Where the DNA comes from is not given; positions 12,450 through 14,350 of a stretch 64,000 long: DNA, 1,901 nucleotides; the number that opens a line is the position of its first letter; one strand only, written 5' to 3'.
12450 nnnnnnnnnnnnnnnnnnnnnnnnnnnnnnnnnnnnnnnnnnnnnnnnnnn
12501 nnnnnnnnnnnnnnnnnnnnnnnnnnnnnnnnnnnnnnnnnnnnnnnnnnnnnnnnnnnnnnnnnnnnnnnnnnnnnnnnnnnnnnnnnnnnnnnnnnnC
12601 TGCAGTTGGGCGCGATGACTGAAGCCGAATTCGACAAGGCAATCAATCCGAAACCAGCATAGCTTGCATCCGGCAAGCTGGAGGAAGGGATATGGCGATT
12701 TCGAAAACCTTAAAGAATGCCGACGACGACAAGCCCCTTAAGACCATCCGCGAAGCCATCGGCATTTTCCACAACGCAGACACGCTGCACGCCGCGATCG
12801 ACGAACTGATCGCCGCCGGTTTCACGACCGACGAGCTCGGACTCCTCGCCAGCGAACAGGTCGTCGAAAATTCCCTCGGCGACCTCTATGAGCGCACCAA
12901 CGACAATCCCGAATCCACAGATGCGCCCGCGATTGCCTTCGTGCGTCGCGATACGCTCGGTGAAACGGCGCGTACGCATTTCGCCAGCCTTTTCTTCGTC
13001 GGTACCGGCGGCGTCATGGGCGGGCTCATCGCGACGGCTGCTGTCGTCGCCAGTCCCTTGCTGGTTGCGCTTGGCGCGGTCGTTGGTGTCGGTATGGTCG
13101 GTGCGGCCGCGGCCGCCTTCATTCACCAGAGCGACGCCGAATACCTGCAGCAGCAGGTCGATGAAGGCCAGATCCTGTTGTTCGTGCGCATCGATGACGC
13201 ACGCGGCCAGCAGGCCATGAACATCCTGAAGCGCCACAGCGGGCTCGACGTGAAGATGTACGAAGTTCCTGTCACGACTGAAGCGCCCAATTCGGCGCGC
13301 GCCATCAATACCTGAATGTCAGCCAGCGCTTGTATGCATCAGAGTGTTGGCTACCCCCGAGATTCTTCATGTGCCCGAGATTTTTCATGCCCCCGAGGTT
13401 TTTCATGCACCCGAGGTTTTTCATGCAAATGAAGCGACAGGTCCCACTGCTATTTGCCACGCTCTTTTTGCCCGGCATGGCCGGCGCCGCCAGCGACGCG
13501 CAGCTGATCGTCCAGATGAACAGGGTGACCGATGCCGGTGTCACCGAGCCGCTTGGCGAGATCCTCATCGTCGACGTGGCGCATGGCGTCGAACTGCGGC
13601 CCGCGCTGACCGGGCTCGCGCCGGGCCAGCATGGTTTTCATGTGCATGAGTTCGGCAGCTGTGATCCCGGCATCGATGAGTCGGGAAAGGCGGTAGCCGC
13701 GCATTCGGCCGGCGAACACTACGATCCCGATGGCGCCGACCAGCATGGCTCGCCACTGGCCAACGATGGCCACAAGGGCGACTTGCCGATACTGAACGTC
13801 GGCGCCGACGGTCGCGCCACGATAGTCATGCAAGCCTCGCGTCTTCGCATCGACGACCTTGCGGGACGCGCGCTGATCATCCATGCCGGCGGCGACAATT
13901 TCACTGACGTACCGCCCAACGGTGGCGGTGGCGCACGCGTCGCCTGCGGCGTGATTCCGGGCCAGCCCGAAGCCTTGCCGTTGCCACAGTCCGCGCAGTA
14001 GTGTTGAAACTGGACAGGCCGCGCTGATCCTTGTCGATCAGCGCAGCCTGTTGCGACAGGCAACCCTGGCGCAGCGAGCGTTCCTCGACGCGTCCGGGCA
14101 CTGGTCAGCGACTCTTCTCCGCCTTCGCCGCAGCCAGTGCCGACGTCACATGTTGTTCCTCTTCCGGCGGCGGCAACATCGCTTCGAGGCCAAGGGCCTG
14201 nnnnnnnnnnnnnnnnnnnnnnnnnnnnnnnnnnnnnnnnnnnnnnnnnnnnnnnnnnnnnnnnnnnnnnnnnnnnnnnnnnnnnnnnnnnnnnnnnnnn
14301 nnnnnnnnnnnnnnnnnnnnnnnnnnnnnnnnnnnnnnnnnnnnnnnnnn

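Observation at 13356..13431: Four 18-bp tandem repeats, each a Shine-Dalgarno-like motif + ATG unit in frame with sodC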

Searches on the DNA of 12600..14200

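Call 24: search_rna_families(source=window, start=12600, end=14200, threshold=evalue, max_evalue=1)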
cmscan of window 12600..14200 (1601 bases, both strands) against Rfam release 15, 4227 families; matches with E-value up to 1: 0.
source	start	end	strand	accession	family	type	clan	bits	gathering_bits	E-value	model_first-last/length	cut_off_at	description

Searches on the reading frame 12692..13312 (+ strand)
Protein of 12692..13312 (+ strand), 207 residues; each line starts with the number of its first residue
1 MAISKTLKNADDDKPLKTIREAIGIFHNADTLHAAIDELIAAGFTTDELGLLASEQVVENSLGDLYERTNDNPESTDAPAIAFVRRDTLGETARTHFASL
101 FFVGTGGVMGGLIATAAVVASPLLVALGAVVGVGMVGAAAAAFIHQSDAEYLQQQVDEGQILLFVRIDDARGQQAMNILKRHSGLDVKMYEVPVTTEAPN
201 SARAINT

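Call 9: search_protein_families(library=pfam, proteins=[window:12692-13312:+])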
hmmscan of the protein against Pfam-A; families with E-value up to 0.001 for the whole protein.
window:12692-13312:+ (207 aa): 0 families

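Call 29: search_protein_families(library=ncbifam, proteins=[window:12692-13312:+], max_evalue=0.01)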
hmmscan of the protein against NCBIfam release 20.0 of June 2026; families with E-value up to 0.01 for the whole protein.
window:12692-13312:+ (207 aa): 0 families

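Call 38: find_homologous_proteins(query=window:12692-13312:+)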
Query window:12692-13312:+ (207 aa): 128 proteins with E <= 0.001 among 3009 candidates; the best 120 are listed.
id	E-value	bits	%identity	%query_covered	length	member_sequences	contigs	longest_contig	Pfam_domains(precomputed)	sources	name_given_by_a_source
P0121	1.5e-114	398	90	100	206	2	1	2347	-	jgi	jgi:hypothetical protein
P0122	4.5e-105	367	83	100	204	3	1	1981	-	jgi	jgi:hypothetical protein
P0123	2.7e-75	270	68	91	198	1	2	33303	-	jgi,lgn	jgi:hypothetical protein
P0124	3.3e-75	270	66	94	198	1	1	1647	-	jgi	jgi:outer membrane lipoprotein SlyB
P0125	5.6e-75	269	69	89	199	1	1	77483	-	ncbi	-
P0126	1.5e-73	264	66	90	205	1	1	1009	-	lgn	-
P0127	4.1e-73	263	66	91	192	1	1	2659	-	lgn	-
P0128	6.2e-73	262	66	91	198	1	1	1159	-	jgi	jgi:hypothetical protein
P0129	1.6e-72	261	65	90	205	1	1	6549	-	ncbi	-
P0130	2.4e-72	260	63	92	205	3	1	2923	-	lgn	-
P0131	2.9e-72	260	66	90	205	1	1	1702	-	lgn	-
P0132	7.1e-72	259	65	90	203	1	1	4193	-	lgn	-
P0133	9.8e-72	258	63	91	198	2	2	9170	-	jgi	jgi:hypothetical protein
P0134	1.4e-71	258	63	92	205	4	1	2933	-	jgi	jgi:hypothetical protein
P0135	1.5e-71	258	65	91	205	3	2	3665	-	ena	-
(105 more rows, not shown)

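Call 39: find_encoding_contigs(protein=P0121, flank=3000, max_places=6)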
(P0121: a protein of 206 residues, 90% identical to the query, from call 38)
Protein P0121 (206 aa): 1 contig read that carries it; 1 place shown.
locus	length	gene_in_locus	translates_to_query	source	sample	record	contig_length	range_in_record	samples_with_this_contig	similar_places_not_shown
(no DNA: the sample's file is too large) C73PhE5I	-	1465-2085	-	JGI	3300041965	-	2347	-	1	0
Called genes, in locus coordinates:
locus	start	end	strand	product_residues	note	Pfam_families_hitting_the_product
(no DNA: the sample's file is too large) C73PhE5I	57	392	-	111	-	-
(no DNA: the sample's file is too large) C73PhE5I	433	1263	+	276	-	-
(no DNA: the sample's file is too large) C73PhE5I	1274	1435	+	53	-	PF10415:FumaraseC_C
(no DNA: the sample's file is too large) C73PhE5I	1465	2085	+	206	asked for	-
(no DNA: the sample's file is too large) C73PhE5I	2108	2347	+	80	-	?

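Call 40: find_encoding_contigs(protein=P0122, flank=3000, max_places=6)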
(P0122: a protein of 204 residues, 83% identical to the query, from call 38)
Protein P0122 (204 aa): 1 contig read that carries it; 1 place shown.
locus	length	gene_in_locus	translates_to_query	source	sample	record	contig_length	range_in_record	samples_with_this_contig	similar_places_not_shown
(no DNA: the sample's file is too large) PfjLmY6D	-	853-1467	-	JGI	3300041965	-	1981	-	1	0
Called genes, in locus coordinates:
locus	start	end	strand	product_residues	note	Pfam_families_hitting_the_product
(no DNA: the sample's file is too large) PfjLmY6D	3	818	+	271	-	PF00206:Lyase_1, PF10415:FumaraseC_C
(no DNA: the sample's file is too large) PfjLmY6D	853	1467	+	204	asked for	-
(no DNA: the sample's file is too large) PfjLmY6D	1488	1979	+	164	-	?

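Call 41: find_encoding_contigs(protein=P0123, flank=3000, max_places=4)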
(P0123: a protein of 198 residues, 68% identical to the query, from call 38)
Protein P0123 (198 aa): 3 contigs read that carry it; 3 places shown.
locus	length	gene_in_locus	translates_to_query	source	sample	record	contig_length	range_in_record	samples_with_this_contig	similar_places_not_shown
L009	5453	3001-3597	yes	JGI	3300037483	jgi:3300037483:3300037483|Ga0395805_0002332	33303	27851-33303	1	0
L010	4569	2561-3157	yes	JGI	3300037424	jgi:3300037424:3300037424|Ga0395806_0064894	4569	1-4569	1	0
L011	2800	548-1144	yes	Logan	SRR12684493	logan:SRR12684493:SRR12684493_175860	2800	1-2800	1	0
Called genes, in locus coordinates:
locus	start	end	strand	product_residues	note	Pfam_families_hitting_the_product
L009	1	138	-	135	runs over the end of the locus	-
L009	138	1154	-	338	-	PF07396:Porin_O_P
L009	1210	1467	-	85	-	-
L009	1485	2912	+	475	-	PF00206:Lyase_1, PF10415:FumaraseC_C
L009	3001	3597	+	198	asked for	-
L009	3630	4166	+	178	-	PF00080:Sod_Cu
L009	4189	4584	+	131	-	PF00990:GGDEF (weak)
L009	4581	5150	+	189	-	-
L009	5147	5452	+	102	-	?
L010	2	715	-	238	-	?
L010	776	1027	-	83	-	-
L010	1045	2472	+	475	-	PF00206:Lyase_1, PF10415:FumaraseC_C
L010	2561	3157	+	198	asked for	-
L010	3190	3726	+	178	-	PF00080:Sod_Cu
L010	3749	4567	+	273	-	?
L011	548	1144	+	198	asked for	-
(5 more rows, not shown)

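Call 42: find_encoding_contigs(protein=P0125, flank=3000, max_places=4)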
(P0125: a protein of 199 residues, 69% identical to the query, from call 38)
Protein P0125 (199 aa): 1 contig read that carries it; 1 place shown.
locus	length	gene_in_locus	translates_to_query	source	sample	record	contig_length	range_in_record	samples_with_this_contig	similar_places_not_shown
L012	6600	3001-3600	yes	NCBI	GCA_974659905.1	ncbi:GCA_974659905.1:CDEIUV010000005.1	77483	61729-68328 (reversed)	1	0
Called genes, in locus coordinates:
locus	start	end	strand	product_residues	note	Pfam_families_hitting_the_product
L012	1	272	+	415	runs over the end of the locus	PF12000:Glyco_trans_4_3, PF00534:Glycos_transf_1, PF13692:Glyco_trans_1_4, PF13524:Glyco_trans_1_2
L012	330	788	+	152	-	PF00903:Glyoxalase, PF18029:Glyoxalase_6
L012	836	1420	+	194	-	PF00081:Sod_Fe_N, PF02777:Sod_Fe_C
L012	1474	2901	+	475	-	PF00206:Lyase_1, PF10415:FumaraseC_C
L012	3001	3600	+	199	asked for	-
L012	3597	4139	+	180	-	PF00080:Sod_Cu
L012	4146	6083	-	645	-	PF13187:Fer4_9 (faint), PF12797:Fer4_2 (faint), PF12838:Fer4_7 (weak), PF13247:Fer4_11, PF00037:Fer4 (weak), PF13237:Fer4_10 (weak), PF04976:DmsC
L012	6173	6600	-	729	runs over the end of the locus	PF04879:Molybdop_Fe4S4, PF00384:Molybdopterin, PF01568:Molydop_binding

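Call 47: find_related_loci(query=A1, collection=genome_contigs, flank=2500)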
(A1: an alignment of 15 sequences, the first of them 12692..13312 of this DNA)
Query A1 (207 aa) in genome_contigs; peptide patterns used: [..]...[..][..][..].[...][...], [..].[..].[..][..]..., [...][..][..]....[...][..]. (x = any residue, [..] = any of these).
231 stretches matched a pattern; 105 encode a relative of the query (tblastn E <= 1e-3); the best 80 are kept; 80 distinct loci.
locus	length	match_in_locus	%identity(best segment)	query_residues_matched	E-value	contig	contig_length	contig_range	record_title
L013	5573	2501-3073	60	18-207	4e-73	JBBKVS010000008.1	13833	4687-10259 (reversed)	MAG: Lysobacterales bacterium isolate metabat_bins.387 k119_1194414, whole genome shotgun sequence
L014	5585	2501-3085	62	14-207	3e-71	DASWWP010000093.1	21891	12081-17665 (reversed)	MAG TPA_asm: Pseudomonadales bacterium isolate SMAG_U3659 k141_258946, whole genome shotgun sequence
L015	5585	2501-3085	59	7-202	1e-60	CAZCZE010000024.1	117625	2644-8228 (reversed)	MAG TPA_asm: uncultured Gammaproteobacteria bacterium isolate binchicken_co31_201 genome assembly, contig: k141_5453786,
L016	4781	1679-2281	51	8-197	9e-55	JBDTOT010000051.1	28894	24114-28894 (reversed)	MAG: Gammaproteobacteria bacterium isolate cluster3_bin.180 NODE_4932_length_28894_cov_10.383335, whole genome shotgun s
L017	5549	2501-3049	53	18-199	1e-54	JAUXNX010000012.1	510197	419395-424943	MAG: Gammaproteobacteria bacterium isolate C1_metabat.bin.17 C1_k141_43489, whole genome shotgun sequence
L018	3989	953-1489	49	17-194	3e-53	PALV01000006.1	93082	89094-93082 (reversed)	MAG: Gammaproteobacteria bacterium isolate SAT35 141298, whole genome shotgun sequence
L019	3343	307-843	48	17-194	3e-51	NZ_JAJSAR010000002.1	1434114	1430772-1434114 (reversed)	Pseudohongiella sp. O18 NODE_2_length_1434114_cov_278.551160, whole genome shotgun sequence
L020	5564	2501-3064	48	5-192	2e-50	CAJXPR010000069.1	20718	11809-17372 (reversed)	MAG TPA_asm: uncultured Gammaproteobacteria bacterium isolate SRR3933379_bin.1_MetaBAT_v2.12.1_MAG genome assembly, cont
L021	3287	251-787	47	17-194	4e-50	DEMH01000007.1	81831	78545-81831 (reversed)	MAG TPA_asm: Gammaproteobacteria bacterium UBA2675 UBA2675_contig_780, whole genome shotgun sequence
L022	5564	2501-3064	48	13-199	1e-47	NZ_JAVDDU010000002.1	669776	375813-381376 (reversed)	Marinimicrobium sp. ABcell2 2, whole genome shotgun sequence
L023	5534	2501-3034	47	18-194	1e-45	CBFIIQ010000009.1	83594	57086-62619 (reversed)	MAG: Pseudohongiellaceae bacterium isolate Co_bin_99_permissive genome assembly, contig: Co_bin_99_permissive_c9, whole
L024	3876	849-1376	45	19-193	8e-44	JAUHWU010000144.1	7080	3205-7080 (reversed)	MAG: Gammaproteobacteria bacterium isolate 2_bin.33 NODE_7886_length_7080_cov_1.018553, whole genome shotgun sequence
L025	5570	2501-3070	47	18-206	5e-43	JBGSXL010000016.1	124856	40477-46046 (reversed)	MAG: Pseudohongiellaceae bacterium isolate JTS-RE64 k141_5372773, whole genome shotgun sequence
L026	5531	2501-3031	46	17-192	3e-47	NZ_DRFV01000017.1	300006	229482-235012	MAG: Pseudohongiella sp. isolate HyVt-330 HyVt-330_k145_91989, whole genome shotgun sequence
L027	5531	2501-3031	44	18-193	2e-41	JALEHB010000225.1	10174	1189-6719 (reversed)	MAG: Pseudomonadales bacterium isolate HH_bin3 k97_103189, whole genome shotgun sequence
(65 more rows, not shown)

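Call 61: list_cluster_members(proteins=[P0121, P0122, window:12692-13312:+])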
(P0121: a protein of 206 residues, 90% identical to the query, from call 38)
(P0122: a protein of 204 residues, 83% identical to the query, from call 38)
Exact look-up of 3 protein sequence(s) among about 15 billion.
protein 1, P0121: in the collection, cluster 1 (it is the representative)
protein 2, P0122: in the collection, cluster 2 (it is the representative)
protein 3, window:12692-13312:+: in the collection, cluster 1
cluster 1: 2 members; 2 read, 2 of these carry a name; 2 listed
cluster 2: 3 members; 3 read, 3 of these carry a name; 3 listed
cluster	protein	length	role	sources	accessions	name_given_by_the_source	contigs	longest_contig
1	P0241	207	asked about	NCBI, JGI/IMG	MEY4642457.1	MAG: hypothetical protein RLZZ227_2451 [Pseudomonadota bacterium] | hypothetical protein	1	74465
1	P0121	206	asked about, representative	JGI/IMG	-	hypothetical protein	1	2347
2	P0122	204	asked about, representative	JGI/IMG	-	hypothetical protein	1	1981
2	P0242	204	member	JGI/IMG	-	hypothetical protein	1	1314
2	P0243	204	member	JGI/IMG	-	hypothetical protein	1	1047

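Call 62: find_encoding_contigs(protein=P0242, flank=2000, max_places=4)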
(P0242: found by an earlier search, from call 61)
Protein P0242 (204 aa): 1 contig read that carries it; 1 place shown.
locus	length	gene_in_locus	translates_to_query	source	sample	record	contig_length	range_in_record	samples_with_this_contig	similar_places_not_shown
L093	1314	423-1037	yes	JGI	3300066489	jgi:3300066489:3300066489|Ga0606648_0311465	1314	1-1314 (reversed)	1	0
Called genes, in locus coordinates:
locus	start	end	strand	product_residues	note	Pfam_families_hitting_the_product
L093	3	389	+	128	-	?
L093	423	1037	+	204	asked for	-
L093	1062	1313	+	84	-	?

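Call 65: find_encoding_contigs(protein=P0243, flank=2000, max_places=4)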
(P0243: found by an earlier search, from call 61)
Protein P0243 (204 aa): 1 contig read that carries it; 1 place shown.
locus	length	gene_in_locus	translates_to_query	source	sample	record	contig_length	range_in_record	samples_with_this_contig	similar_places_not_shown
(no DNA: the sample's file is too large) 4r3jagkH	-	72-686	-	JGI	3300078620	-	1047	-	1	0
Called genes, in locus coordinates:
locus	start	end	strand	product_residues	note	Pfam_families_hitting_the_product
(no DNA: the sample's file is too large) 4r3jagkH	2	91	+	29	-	?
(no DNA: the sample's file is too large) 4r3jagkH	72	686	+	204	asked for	-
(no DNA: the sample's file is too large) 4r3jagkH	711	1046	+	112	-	?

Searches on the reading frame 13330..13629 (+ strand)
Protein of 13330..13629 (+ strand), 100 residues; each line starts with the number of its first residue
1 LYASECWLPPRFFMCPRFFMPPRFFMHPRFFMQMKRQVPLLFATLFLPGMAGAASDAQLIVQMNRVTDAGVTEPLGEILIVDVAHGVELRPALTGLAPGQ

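Call 45: find_homologous_proteins(query=window:13330-13629:+, max_evalue=0.001)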
Query window:13330-13629:+: 28 candidates shared short words with the query, none scored E <= 0.001.
